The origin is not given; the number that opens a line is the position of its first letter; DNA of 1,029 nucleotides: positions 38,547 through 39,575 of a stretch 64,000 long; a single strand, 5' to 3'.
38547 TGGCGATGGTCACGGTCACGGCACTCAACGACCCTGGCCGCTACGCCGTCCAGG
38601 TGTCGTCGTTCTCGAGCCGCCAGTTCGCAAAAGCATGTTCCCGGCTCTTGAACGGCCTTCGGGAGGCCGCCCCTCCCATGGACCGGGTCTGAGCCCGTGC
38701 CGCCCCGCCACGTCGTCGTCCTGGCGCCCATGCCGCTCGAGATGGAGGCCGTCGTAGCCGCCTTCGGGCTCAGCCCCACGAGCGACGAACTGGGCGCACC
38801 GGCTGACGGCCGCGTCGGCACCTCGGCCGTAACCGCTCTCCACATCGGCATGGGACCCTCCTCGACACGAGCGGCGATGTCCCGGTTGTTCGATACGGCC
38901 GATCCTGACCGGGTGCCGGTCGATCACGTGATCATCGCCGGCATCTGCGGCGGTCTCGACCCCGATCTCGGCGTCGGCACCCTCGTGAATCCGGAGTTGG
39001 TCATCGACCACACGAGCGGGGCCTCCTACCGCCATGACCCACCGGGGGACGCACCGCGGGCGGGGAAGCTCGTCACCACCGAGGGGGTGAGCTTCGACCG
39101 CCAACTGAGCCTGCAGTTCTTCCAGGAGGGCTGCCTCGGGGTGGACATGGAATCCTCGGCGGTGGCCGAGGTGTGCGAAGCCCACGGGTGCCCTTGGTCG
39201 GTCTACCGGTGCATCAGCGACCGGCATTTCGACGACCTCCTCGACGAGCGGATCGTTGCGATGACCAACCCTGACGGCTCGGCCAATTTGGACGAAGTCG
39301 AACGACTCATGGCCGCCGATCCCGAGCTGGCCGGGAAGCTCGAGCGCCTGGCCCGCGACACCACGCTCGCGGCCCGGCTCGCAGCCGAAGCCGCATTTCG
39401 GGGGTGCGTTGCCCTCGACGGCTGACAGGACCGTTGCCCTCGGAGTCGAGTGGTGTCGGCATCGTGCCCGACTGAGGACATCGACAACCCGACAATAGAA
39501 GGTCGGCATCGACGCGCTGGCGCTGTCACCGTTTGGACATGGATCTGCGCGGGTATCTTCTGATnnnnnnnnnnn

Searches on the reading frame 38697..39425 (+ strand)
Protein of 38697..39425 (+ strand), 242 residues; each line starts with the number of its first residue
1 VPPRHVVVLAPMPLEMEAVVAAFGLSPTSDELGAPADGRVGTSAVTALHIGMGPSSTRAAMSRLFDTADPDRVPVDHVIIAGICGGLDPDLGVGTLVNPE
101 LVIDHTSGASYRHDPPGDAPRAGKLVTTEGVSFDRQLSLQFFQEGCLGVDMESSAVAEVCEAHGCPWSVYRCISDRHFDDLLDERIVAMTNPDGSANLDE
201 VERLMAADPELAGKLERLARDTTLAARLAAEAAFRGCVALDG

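Call 3: search_protein_families(library=pfam, proteins=[window:38697-39425:+], max_evalue=0.01)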
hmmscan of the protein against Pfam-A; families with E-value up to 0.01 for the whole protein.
window:38697-39425:+ (242 aa): 1 family
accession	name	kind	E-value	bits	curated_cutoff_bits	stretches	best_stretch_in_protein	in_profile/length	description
PF01048.26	PNP_UDP_1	-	1.2e-19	71.1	25.1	2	6-113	2-108/233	Phosphorylase superfamily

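Call 4: search_protein_families(library=ncbifam, proteins=[window:38697-39425:+], max_evalue=0.01)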
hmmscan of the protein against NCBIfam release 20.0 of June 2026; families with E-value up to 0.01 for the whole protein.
window:38697-39425:+ (242 aa): 10 families
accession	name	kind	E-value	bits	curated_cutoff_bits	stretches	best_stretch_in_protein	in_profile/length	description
TIGR03468.1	HpnG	hypoth_equivalog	1.3e-20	73.9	187.1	1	43-227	20-207/212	hopanoid-associated phosphorylase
TIGR03664.1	fut_nucase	equivalog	1e-14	54.8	124.7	1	7-109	2-96/228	futalosine hydrolase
NF005476.0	PRK07077.1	equivalog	1.2e-11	44.4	215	1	143-227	139-222/243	phosphorylase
NF004079.0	PRK05584.1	equivalog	9.6e-11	41.6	169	1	146-176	169-199/232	5'-methylthioadenosine/adenosylhomocysteine nucleosidase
NF006087.0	PRK08236.1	equivalog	2.1e-06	27.6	213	1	6-103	7-85/219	futalosine hydrolase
TIGR01704.1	MTA_SAH-Nsdase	equivalog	5e-06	26.2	73.8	1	146-175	168-197/229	5'-methylthioadenosine/S-adenosylhomocysteine nucleosidase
NF011286.0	PRK14697.1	equivalog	2.1e-05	24.2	260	0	123-179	142-199/233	bifunctional 5'-methylthioadenosine/S-adenosylhomocysteine nucleosidase/phosphatase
NF005213.0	PRK06698.1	equivalog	7.2e-05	21.7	768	0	72-105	66-99/459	bifunctional 5'-methylthioadenosine/S-adenosylhomocysteine nucleosidase/phosphatase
NF004168.0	PRK05634.1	equivalog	0.00078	19.3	129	0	144-176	126-157/185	nucleosidase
NF005876.0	PRK07823.1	equivalog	0.0032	16.6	306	1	75-109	81-115/267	S-methyl-5'-thioadenosine phosphorylase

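Call 5: search_protein_families(library=padloc, proteins=[window:38697-39425:+], max_evalue=1)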
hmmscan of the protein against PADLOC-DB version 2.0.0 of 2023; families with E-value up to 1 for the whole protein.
window:38697-39425:+ (242 aa): 0 families

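Call 25: find_homologous_proteins(query=window:38697-39425:+)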
Query window:38697-39425:+ (242 aa): 784 proteins with E <= 0.001 among 8000 candidates; the best 120 are listed.
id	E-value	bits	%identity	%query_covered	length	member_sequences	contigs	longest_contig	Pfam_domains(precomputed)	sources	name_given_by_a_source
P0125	3.4e-144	496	94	99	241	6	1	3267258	PF01048.27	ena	-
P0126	1.8e-135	468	93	95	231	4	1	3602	PF01048.27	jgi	jgi:uridine phosphorylase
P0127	8.2e-129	446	87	95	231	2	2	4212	PF01048.27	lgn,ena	-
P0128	3.1e-128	444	84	98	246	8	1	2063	PF01048.27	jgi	jgi:adenosylhomocysteine nucleosidase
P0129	1.0e-120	420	83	95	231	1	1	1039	PF01048.27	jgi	jgi:nucleoside phosphorylase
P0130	1.6e-117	409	76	99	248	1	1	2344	PF01048.27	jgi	jgi:nucleoside phosphorylase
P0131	1.8e-116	406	75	98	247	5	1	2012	PF01048.27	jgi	jgi:nucleoside phosphorylase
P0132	2.2e-116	405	76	98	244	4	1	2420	PF01048.27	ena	-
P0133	8.0e-116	404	76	99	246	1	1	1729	PF01048.27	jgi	jgi:nucleoside phosphorylase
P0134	5.6e-115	401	75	98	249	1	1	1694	PF01048.27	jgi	jgi:nucleoside phosphorylase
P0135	3.2e-114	398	74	98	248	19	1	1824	PF01048.27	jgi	jgi:adenosylhomocysteine nucleosidase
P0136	4.4e-114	398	74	99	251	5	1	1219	PF01048.27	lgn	-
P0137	9.3e-114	397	74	98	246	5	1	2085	PF01048.27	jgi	jgi:adenosylhomocysteine nucleosidase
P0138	1.0e-113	397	74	98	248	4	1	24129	PF01048.27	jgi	-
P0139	1.0e-113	397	74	98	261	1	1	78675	PF01048.27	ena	-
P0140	1.2e-113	396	74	98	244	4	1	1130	PF01048.27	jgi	jgi:nucleoside phosphorylase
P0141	1.3e-113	396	74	98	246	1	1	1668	PF01048.27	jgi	jgi:nucleoside phosphorylase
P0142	1.9e-113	396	76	90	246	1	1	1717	PF01048.27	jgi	jgi:nucleoside phosphorylase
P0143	2.8e-113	395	73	91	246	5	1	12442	PF01048.27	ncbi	-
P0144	3.5e-113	395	74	98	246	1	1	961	PF01048.27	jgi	jgi:nucleoside phosphorylase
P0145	5.1e-113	394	74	98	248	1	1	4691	PF01048.27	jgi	jgi:adenosylhomocysteine nucleosidase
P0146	5.4e-113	394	75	98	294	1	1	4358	PF01048.27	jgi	jgi:adenosylhomocysteine nucleosidase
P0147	6.0e-113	394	74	98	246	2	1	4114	PF01048.27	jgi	-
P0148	7.4e-113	394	74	98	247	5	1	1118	PF01048.27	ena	-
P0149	7.6e-113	394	73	99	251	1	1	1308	PF01048.27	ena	-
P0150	8.2e-113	394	74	98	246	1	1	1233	PF01048.27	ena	-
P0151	9.3e-113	394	74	98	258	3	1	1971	PF01048.27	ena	-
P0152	1.1e-112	393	77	95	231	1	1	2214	PF01048.27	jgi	jgi:nucleoside phosphorylase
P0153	1.1e-112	393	74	98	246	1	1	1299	PF01048.27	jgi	jgi:nucleoside phosphorylase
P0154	1.9e-112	392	73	98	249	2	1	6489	PF01048.27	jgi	jgi:nucleoside phosphorylase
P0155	2.0e-112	392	73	98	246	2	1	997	PF01048.27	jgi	jgi:nucleoside phosphorylase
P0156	2.2e-112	392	76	98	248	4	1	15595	PF01048.27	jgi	jgi:adenosylhomocysteine nucleosidase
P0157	2.6e-112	392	74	99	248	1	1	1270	PF01048.27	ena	-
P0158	2.9e-112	392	73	98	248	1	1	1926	PF01048.27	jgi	jgi:nucleoside phosphorylase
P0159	3.5e-112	392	73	98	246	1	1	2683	PF01048.27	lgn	-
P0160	3.7e-112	392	73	100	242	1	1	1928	PF01048.27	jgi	jgi:adenosylhomocysteine nucleosidase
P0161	4.1e-112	391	72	98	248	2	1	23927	PF01048.27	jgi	jgi:nucleoside phosphorylase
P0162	4.8e-112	391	76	98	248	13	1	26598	PF01048.27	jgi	jgi:nucleoside phosphorylase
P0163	5.9e-112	391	73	98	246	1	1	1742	PF01048.27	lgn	-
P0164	6.3e-112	391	74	98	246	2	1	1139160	PF01048.27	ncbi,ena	-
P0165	6.7e-112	391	74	99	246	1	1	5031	PF01048.27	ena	-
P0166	6.7e-112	391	74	99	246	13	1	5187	PF01048.27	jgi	jgi:nucleoside phosphorylase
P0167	9.2e-112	390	74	99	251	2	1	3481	PF01048.27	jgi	jgi:nucleoside phosphorylase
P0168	1.3e-111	390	76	98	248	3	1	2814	PF01048.27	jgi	jgi:hypothetical protein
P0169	1.3e-111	390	74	98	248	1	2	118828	PF01048.27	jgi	jgi:nucleoside phosphorylase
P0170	1.4e-111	390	74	98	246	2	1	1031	PF01048.27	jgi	jgi:adenosylhomocysteine nucleosidase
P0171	1.6e-111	389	72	100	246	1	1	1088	PF01048.27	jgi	jgi:nucleoside phosphorylase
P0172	1.9e-111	389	73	98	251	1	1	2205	PF01048.27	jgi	jgi:nucleoside phosphorylase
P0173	2.7e-111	389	73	100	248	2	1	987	PF01048.27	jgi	jgi:nucleoside phosphorylase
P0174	3.1e-111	389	73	99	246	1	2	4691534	PF01048.27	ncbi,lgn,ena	-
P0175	3.8e-111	388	72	99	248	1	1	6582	PF01048.27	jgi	jgi:uridine phosphorylase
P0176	4.3e-111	388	73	98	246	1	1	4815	PF01048.27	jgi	jgi:nucleoside phosphorylase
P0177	4.6e-111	388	75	98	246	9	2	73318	PF01048.27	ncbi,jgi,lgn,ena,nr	ncbi:MAG TPA: hypothetical protein VNV87_07640 [Acidimicrobiales bacterium]|jgi:hypothetical protein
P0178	5.2e-111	388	75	95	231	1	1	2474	PF01048.27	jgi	jgi:nucleoside phosphorylase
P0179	5.7e-111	388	74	98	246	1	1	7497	PF01048.27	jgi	-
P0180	6.0e-111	388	73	98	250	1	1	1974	PF01048.27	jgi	jgi:adenosylhomocysteine nucleosidase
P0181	6.0e-111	388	75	95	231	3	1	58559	PF01048.27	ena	-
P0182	1.1e-110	387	73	98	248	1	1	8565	PF01048.27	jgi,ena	-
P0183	1.2e-110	387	73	99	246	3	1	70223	PF01048.27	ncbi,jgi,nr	ncbi:MAG TPA: hypothetical protein VN796_03375 [Acidimicrobiales bacterium]|nr:hypothetical protein 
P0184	1.2e-110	387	73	98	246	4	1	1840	PF01048.27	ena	-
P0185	1.2e-110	387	73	98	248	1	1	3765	PF01048.27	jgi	jgi:nucleoside phosphorylase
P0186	1.4e-110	386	73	100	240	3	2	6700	PF01048.27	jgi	jgi:nucleoside phosphorylase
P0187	1.7e-110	386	73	98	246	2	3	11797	PF01048.27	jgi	jgi:adenosylhomocysteine nucleosidase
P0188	1.7e-110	386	73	98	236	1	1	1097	PF01048.27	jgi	jgi:nucleoside phosphorylase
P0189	1.8e-110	386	73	98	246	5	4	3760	PF01048.27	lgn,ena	-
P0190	1.9e-110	386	73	98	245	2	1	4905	PF01048.27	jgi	jgi:nucleoside phosphorylase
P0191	1.9e-110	386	74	98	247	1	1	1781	PF01048.27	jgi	jgi:adenosylhomocysteine nucleosidase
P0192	2.0e-110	386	74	98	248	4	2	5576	PF01048.27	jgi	jgi:nucleoside phosphorylase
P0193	2.1e-110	386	74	98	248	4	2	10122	PF01048.27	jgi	jgi:nucleoside phosphorylase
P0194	2.5e-110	386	73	98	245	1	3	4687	PF01048.27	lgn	-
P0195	2.9e-110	385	72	99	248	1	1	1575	PF01048.27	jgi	jgi:nucleoside phosphorylase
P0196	3.4e-110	385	76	87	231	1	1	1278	PF01048.27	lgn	-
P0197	3.4e-110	385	73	98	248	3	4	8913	PF01048.27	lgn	-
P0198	3.7e-110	385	72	98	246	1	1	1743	PF01048.27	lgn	-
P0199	4.3e-110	385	75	95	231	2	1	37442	PF01048.27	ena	-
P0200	4.4e-110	385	72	98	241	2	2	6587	PF01048.27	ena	-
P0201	4.9e-110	385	74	98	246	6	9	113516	PF01048.27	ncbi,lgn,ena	-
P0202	5.6e-110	384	73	98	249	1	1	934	PF01048.27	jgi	jgi:nucleoside phosphorylase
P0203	5.7e-110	384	71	98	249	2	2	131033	PF01048.27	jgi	jgi:nucleoside phosphorylase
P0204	6.1e-110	384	74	98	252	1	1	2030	PF01048.27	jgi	jgi:adenosylhomocysteine nucleosidase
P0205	6.7e-110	384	72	99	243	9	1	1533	PF01048.27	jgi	jgi:nucleoside phosphorylase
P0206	7.1e-110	384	73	99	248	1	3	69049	PF01048.27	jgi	-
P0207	7.8e-110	384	73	98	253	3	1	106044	PF01048.27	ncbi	ncbi:MAG: adenosylhomocysteine nucleosidase [Acidimicrobiaceae bacterium]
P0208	9.6e-110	384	75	95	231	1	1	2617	PF01048.27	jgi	jgi:nucleoside phosphorylase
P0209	1.1e-109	384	72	99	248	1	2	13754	PF01048.27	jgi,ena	jgi:nucleoside phosphorylase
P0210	1.1e-109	383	73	98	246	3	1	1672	PF01048.27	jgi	jgi:hypothetical protein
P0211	1.3e-109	383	74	98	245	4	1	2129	PF01048.27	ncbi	-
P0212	1.4e-109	383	72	98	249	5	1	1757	PF01048.27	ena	-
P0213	1.5e-109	383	73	98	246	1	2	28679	PF01048.27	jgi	jgi:nucleoside phosphorylase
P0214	1.8e-109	383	73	98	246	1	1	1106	PF01048.27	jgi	jgi:nucleoside phosphorylase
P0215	2.1e-109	383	72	98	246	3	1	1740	PF01048.27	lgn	-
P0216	2.2e-109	382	73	99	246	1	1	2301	PF01048.27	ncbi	-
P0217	2.2e-109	382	74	95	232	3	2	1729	PF01048.27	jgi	jgi:nucleoside phosphorylase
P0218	2.6e-109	382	71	98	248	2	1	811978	PF01048.27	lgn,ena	-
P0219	3.0e-109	382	72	98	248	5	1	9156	PF01048.27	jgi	jgi:nucleoside phosphorylase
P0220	3.0e-109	382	71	99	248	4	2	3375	PF01048.27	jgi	jgi:adenosylhomocysteine nucleosidase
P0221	3.9e-109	382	73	98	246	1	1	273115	PF01048.27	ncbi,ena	-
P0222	3.9e-109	382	74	98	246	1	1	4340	PF01048.27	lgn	-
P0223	4.6e-109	381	71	90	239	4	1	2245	PF01048.27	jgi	jgi:futalosine hydrolase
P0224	6.3e-109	381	72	99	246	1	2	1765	PF01048.27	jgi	jgi:nucleoside phosphorylase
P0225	6.6e-109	381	71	98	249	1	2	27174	PF01048.27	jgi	jgi:adenosylhomocysteine nucleosidase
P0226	7.7e-109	381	72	99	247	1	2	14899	PF01048.27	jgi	-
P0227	8.4e-109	381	72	98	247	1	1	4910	PF01048.27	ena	-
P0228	8.5e-109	381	73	97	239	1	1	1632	PF01048.27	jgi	jgi:nucleoside phosphorylase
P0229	1.1e-108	380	74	98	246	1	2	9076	PF01048.27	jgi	jgi:nucleoside phosphorylase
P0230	1.2e-108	380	71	98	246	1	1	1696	PF01048.27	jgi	jgi:nucleoside phosphorylase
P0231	1.6e-108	380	70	99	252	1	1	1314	PF01048.27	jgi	jgi:adenosylhomocysteine nucleosidase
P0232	2.2e-108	379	73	99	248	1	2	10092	PF01048.27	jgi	jgi:adenosylhomocysteine nucleosidase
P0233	2.4e-108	379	71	98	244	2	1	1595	PF01048.27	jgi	jgi:adenosylhomocysteine nucleosidase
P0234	2.8e-108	379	73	98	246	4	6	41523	PF01048.27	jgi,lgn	jgi:nucleoside phosphorylase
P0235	3.1e-108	379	71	98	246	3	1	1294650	PF01048.27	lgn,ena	-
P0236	3.2e-108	379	71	98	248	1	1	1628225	PF01048.27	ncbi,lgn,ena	-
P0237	3.9e-108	378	71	98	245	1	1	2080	PF01048.27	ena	-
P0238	3.9e-108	378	72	98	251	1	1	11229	PF01048.27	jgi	jgi:adenosylhomocysteine nucleosidase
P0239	5.0e-108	378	73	98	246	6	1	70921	PF01048.27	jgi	jgi:adenosylhomocysteine nucleosidase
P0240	5.1e-108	378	71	99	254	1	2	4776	PF01048.27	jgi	jgi:adenosylhomocysteine nucleosidase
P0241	5.2e-108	378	71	98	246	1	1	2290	PF01048.27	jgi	jgi:adenosylhomocysteine nucleosidase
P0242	5.4e-108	378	73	95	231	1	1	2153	PF01048.27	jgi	jgi:nucleoside phosphorylase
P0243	5.4e-108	378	71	98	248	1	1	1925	PF01048.27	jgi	jgi:nucleoside phosphorylase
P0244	9.2e-108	377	72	99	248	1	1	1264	PF01048.27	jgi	-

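Call 26: find_encoding_contigs(protein=P0174, flank=7000, max_places=1)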
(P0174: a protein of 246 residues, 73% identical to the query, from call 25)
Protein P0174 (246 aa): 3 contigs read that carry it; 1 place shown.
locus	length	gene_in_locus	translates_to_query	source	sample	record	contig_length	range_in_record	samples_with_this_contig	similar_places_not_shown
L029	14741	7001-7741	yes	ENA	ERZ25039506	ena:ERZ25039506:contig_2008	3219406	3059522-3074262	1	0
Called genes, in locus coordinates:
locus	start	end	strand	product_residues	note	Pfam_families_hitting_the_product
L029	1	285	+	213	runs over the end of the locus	-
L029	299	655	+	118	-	-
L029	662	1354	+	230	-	PF17197:DUF5134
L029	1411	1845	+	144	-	PF03965:Penicillinase_R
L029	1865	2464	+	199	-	-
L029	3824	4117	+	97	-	PF10611:DUF2469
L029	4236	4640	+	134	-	PF08378:NERD, PF02021:UPF0102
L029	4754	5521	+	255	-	PF00378:ECH_1, PF16113:ECH_2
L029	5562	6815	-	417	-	PF00563:EAL (weak), PF08668:HDOD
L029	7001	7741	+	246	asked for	PF01048:PNP_UDP_1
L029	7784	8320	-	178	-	PF10604:Polyketide_cyc2 (weak), PF08327:AHSA1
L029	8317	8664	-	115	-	PF12840:HTH_20, PF01022:HTH_5, PF12802:MarR_2 (weak)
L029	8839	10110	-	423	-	PF05345:He_PIG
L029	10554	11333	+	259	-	PF00106:adh_short, PF01370:Epimerase (weak), PF08659:KR, PF13561:adh_short_C2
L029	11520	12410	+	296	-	PF19328:DAP_DH_C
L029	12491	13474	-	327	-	PF01073:3Beta_HSD, PF01370:Epimerase, PF02719:Polysacc_synt_2, PF04321:RmlD_sub_bind, PF05368:NmrA (weak), PF13460:NAD_binding_10, PF16363:GDP_Man_Dehyd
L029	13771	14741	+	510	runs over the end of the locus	PF13541:ChlI, PF01078:Mg_chelatase, PF00493:MCM (faint), PF07728:AAA_5, PF13335:Mg_chelatase_C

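Call 27: find_encoding_contigs(protein=P0236, flank=7000, max_places=1)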
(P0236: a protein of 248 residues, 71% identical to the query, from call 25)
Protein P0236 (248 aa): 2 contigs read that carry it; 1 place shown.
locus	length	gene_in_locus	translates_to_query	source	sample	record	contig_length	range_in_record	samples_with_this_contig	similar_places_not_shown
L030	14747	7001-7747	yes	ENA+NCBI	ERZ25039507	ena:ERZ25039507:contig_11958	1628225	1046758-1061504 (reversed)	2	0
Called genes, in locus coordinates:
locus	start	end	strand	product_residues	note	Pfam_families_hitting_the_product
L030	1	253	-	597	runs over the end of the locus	PF09286:Pro-kuma_activ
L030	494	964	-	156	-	-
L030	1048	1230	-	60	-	-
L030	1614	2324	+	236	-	-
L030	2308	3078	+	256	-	PF04616:Glyco_hydro_43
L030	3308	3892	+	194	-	-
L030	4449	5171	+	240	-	-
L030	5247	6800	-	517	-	PF10518:TAT_signal (faint), PF04909:Amidohydro_2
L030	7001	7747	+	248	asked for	PF01048:PNP_UDP_1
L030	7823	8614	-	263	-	PF14018:DUF4234 (faint)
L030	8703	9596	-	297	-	PF03881:Fructosamin_kin, PF01636:APH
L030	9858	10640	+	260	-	PF06197:DUF998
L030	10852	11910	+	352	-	-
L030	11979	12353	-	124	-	-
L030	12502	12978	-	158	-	-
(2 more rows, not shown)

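Call 28: find_encoding_contigs(protein=P0164, flank=7000, max_places=1)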
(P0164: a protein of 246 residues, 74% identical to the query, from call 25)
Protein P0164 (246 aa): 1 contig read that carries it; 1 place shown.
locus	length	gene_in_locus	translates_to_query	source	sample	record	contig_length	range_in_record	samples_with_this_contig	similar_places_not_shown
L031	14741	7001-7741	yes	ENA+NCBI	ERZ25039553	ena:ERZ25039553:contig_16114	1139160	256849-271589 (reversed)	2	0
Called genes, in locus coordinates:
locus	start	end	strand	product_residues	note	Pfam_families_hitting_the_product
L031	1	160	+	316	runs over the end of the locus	PF02056:Glyco_hydro_4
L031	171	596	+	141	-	PF11975:Glyco_hydro_4C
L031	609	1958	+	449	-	PF00370:FGGY_N, PF02782:FGGY_C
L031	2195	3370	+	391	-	PF01261:AP_endonuc_2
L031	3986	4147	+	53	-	-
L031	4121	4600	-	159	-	-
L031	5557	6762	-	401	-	PF01425:Amidase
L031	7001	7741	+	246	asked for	PF01048:PNP_UDP_1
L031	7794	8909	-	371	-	PF01135:PCMT, PF13649:Methyltransf_25 (weak)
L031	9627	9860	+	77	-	-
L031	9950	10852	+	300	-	PF00378:ECH_1, PF16113:ECH_2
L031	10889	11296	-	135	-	-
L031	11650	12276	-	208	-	PF11716:MDMPI_N (faint)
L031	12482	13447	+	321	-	-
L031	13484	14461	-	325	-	PF00248:Aldo_ket_red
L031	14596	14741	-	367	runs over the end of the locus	PF00155:Aminotran_1_2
